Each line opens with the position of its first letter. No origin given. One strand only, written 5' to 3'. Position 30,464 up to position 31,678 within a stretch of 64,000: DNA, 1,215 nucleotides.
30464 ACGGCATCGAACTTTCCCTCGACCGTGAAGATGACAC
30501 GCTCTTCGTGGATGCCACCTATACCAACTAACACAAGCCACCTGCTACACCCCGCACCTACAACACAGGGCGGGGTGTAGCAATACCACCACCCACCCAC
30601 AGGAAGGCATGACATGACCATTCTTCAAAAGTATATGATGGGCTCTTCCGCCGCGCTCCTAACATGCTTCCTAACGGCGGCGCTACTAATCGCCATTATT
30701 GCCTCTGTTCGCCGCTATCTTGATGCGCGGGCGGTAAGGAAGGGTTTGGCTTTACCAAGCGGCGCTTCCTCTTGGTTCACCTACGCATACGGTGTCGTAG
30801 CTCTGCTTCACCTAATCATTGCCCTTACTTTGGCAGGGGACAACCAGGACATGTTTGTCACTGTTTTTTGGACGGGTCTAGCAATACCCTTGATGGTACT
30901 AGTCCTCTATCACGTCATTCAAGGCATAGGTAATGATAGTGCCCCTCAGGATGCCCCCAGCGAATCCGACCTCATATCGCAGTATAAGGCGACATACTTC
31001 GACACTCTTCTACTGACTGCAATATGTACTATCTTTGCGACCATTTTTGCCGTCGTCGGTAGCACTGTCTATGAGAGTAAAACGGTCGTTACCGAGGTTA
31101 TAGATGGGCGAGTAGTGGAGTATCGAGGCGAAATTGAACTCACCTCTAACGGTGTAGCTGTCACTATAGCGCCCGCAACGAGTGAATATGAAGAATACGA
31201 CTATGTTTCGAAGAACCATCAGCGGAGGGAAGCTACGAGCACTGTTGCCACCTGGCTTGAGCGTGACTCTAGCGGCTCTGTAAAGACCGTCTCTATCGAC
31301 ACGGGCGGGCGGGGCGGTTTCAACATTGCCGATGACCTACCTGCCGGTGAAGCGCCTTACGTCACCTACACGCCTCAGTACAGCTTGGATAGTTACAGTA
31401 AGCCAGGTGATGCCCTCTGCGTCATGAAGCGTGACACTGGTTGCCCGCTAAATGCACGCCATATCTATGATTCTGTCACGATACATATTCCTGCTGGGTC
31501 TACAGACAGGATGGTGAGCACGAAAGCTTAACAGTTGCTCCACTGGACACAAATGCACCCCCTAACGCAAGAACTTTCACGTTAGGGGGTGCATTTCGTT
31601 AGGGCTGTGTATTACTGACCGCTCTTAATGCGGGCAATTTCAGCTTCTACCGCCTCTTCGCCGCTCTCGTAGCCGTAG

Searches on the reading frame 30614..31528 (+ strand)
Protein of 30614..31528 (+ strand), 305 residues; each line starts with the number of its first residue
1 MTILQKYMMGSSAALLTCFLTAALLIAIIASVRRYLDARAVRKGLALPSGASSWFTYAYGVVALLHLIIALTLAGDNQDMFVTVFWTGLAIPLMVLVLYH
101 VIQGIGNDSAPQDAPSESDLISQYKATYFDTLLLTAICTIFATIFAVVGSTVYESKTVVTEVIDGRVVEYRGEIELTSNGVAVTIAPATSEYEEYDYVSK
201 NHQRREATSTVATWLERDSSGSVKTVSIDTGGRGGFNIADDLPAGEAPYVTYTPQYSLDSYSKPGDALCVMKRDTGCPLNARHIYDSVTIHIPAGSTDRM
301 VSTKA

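Call 6: search_protein_families(library=pfam, proteins=[window:30614-31528:+], max_evalue=1)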
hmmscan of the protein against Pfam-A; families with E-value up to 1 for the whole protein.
window:30614-31528:+ (305 aa): 1 family
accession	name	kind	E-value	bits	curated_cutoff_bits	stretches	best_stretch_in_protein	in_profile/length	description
PF20108.4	DUF6498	-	0.034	13.9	23.7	1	25-105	46-130/207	Family of unknown function (DUF6498)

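Call 7: search_protein_families(library=phrogs, proteins=[window:30614-31528:+], max_evalue=0.1)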
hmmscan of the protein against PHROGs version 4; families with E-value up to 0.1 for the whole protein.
window:30614-31528:+ (305 aa): 0 families

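Call 58: search_protein_families(library=ncbifam, proteins=[window:30614-31528:+], max_evalue=0.1)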
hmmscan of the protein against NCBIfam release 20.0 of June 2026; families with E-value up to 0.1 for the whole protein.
window:30614-31528:+ (305 aa): 0 families

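Call 59: search_protein_families(library=padloc, proteins=[window:30614-31528:+], max_evalue=0.1)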
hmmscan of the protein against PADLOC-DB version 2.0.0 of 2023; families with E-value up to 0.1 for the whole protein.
window:30614-31528:+ (305 aa): 0 families
